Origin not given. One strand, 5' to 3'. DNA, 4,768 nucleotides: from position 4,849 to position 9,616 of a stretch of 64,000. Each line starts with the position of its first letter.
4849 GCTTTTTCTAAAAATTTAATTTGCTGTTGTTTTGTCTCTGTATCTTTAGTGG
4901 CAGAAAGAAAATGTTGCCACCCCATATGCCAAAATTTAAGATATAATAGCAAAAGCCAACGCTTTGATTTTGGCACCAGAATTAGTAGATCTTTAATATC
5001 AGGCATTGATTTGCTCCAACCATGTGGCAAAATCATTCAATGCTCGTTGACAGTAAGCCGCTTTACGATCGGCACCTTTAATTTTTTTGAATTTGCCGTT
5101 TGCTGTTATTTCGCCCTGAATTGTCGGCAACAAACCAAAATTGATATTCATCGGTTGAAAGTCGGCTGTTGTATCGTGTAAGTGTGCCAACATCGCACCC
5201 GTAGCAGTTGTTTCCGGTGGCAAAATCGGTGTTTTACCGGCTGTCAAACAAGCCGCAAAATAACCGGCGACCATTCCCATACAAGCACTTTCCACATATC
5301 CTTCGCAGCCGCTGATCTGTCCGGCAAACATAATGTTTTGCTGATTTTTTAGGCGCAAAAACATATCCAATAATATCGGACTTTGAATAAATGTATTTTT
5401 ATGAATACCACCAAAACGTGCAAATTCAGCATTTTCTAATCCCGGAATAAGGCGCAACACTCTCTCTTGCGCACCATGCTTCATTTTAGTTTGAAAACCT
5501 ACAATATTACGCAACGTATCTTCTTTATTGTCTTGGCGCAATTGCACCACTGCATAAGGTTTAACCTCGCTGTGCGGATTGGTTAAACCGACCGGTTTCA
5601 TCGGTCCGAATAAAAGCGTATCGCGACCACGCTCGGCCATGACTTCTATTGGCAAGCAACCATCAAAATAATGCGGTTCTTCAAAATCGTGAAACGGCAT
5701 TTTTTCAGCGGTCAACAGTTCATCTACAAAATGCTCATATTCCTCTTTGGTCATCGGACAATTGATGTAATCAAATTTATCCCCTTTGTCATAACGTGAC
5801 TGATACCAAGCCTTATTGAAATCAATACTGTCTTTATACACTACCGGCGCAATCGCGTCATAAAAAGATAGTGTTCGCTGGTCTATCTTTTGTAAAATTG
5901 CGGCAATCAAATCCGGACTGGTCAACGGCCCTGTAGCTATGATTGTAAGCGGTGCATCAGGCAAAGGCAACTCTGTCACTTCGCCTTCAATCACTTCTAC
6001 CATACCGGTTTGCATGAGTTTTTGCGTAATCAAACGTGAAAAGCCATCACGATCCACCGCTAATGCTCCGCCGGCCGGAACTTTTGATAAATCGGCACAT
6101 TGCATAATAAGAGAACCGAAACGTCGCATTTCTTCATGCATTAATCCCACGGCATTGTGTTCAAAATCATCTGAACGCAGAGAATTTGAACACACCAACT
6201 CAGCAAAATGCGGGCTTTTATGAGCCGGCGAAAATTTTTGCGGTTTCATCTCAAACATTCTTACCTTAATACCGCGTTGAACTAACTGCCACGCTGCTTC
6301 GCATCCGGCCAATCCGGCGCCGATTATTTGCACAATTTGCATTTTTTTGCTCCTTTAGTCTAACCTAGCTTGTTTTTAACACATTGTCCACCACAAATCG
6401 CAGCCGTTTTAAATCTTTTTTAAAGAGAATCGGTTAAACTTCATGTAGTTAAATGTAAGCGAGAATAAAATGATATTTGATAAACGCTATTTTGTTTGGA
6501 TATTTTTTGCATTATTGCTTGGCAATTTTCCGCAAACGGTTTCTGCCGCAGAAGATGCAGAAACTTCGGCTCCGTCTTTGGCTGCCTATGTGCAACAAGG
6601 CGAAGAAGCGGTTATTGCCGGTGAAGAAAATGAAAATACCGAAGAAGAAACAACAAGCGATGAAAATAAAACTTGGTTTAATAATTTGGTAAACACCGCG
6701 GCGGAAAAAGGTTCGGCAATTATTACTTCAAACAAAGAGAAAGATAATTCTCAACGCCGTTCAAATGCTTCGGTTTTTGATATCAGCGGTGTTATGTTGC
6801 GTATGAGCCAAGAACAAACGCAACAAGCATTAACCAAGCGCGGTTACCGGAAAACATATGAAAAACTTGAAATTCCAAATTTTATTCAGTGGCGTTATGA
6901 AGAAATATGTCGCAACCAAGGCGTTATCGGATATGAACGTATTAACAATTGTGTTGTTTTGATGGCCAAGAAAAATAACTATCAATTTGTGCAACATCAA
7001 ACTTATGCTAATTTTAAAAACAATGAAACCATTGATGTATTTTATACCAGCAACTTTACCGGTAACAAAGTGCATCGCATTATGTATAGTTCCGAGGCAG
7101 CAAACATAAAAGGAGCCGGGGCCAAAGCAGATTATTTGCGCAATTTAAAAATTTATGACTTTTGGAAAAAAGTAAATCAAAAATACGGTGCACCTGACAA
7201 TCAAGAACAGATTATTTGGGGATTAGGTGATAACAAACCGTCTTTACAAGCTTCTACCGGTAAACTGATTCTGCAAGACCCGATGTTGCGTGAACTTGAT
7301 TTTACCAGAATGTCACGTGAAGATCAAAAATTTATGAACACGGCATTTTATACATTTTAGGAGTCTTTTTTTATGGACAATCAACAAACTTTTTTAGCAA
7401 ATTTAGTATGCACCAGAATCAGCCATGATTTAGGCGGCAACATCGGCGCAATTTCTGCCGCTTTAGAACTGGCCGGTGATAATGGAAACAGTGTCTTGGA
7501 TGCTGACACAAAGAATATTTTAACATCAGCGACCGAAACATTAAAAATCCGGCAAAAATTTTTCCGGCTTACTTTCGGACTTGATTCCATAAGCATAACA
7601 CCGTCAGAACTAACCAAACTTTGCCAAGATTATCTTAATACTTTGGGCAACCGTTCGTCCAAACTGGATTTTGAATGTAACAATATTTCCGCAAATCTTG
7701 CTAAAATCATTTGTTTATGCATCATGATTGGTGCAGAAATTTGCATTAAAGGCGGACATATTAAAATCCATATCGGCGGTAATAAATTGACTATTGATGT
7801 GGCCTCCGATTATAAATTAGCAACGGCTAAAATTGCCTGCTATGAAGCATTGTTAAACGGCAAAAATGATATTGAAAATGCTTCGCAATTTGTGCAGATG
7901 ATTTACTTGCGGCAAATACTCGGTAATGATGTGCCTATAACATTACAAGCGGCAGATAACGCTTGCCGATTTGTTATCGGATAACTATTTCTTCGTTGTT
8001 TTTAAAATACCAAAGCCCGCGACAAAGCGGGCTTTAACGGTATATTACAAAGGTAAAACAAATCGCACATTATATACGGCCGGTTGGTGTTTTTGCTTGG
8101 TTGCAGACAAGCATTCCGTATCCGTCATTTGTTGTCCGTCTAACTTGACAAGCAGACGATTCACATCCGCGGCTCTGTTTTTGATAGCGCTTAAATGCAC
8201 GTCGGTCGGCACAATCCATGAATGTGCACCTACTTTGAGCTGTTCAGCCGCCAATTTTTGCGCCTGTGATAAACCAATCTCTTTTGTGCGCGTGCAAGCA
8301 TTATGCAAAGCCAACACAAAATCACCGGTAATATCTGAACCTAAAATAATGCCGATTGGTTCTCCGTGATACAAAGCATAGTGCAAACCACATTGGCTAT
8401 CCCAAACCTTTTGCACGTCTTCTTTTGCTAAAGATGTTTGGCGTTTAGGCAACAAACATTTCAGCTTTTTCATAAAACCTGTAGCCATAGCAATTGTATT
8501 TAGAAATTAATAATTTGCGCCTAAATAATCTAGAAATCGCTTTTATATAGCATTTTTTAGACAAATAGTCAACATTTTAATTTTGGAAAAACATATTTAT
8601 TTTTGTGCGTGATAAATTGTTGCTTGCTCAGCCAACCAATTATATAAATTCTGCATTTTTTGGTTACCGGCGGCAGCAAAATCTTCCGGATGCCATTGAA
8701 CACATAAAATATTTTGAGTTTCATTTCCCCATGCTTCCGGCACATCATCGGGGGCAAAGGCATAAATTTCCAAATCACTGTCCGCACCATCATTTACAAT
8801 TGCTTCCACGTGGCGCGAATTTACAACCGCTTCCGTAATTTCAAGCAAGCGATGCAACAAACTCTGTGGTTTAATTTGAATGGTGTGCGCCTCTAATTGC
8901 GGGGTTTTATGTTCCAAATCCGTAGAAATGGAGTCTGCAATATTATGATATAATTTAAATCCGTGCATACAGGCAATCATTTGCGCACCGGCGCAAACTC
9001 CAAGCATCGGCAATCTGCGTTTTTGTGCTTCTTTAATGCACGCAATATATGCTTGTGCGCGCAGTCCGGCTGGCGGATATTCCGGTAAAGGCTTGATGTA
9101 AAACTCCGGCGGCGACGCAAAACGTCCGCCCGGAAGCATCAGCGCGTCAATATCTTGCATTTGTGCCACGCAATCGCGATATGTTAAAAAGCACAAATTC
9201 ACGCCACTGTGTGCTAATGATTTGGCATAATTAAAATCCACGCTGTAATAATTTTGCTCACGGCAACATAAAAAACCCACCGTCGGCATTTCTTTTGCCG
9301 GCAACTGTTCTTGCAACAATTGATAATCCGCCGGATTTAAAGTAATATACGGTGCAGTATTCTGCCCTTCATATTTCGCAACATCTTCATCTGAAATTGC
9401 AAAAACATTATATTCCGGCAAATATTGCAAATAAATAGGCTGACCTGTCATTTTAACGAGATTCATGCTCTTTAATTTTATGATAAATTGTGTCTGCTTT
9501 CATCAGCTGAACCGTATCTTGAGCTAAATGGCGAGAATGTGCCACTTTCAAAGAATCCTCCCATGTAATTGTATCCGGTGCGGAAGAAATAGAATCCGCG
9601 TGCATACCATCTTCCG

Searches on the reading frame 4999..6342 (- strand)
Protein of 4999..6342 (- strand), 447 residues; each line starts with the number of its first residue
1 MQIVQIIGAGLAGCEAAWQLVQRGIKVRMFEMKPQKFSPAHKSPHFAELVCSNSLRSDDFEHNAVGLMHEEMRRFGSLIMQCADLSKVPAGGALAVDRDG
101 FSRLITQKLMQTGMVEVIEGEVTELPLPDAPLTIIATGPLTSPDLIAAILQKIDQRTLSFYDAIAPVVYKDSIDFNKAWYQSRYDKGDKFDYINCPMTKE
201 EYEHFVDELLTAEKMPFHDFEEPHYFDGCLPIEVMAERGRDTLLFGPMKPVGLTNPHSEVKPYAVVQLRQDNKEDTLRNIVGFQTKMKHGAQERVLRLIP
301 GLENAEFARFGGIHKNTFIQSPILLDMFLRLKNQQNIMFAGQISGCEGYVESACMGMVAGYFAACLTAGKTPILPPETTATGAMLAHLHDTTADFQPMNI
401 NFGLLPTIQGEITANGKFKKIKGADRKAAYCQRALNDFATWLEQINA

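Call 89: search_protein_families(library=ncbifam, proteins=[window:4999-6342:-], max_evalue=1e-10)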
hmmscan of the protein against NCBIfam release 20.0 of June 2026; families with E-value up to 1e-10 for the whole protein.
window:4999-6342:- (447 aa): 3 families
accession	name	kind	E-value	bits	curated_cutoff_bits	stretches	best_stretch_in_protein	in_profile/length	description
NF003739.0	PRK05335.1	equivalog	3.2e-198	658.9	262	1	2-445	4-438/441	methylenetetrahydrofolate--tRNA-(uracil(54)-C(5))-methyltransferase (FADH(2)-oxidizing) TrmFO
TIGR00137.1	gid_trmFO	equivalog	9.9e-171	568.3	428.65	1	3-444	2-432/433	FADH(2)-oxidizing methylenetetrahydrofolate--tRNA-(uracil(54)-C(5))-methyltransferase TrmFO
TIGR00136.1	mnmG_gidA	equivalog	1.2e-19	70.2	524.85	1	280-379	303-401/616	tRNA uridine-5-carboxymethylaminomethyl(34) synthesis enzyme MnmG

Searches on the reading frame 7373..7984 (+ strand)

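Call 4: search_protein_families(library=pfam, proteins=[window:7373-7984:+], max_evalue=0.01)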
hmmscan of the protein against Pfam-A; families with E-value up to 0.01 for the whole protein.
window:7373-7984:+ (203 aa): 0 families

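Call 76: search_protein_families(library=ncbifam, proteins=[window:7373-7981:+], max_evalue=0.01)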
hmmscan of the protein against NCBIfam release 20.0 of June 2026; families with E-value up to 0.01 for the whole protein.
window:7373-7981:+ (203 aa): 2 families
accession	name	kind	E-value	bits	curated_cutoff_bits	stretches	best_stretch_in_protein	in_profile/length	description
NF046025.1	HisPtaseChptCaul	equivalog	1.3e-13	50.9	225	1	8-192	4-192/204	histidine phosphotransferase ChpT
NF046018.1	HisPtaseChptBrucRhz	equivalog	1.3e-13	50.8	240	1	6-188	9-194/211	histidine phosphotransferase ChpT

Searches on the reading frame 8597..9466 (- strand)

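Call 4: search_protein_families(library=pfam, proteins=[window:8597-9466:-], max_evalue=0.01)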
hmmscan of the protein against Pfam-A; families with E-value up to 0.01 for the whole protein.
window:8597-9466:- (289 aa): 2 families
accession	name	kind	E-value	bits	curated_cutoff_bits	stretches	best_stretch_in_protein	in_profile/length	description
PF07722.19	Peptidase_C26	-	3.9e-28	99.1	20.5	1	93-261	42-219/219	Peptidase C26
PF00117.34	GATase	-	2.2e-16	60.5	22.8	1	72-270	5-181/190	Glutamine amidotransferase class-I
